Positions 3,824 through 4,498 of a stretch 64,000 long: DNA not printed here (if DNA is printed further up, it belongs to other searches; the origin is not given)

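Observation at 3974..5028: Fissioned/duplicated PhoB-like regulator (canonical stand-alone receiver + pseudo-receiver-wHTH) heading the phosphate uptake cluster, with no sensor kinase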

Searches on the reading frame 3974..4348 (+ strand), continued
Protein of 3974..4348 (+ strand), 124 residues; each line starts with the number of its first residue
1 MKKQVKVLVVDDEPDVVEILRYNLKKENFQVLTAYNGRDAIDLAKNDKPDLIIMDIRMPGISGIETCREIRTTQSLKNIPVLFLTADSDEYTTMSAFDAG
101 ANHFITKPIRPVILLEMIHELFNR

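Call 75: find_encoding_contigs(protein=P0274, flank=8000, max_places=2)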
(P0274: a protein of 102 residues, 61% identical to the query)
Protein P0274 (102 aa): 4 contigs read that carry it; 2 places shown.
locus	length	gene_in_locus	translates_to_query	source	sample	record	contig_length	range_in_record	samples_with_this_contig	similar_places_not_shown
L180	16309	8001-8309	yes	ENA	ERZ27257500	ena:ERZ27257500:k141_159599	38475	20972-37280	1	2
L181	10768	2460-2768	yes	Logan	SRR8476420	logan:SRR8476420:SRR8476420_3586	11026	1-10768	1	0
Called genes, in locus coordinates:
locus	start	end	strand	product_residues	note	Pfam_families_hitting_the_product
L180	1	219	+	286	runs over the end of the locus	PF11551:Omp28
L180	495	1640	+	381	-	PF00465:Fe-ADH, PF13685:Fe-ADH_2 (weak), PF25137:ADH_Fe_C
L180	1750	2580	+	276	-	PF00160:Pro_isomerase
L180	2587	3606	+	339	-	PF02912:Phe_tRNA-synt_N, PF01409:tRNA-synt_2d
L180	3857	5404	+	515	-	PF28494:GlyRS_ins_1, PF00587:tRNA-synt_2b, PF03129:HGTP_anticodon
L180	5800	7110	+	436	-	-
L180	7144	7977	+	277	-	PF12849:PBP_like_2, PF01547:SBP_bac_1, PF13531:SBP_bac_11, PF12727:PBP_like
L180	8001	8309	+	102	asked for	PF00486:Trans_reg_C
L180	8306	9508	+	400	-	PF12849:PBP_like_2, PF00528:BPD_transp_1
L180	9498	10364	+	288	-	PF00528:BPD_transp_1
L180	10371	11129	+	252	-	PF02463:SMC_N, PF13175:AAA_15 (weak), PF00005:ABC_tran, PF13304:AAA_21 (faint)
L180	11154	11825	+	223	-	PF01895:PhoU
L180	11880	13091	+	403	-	PF01546:Peptidase_M20, PF07687:M20_dimer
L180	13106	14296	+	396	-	PF02729:OTCace_N, PF00185:OTCace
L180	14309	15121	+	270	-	PF03767:Acid_phosphat_B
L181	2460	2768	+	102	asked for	PF00486:Trans_reg_C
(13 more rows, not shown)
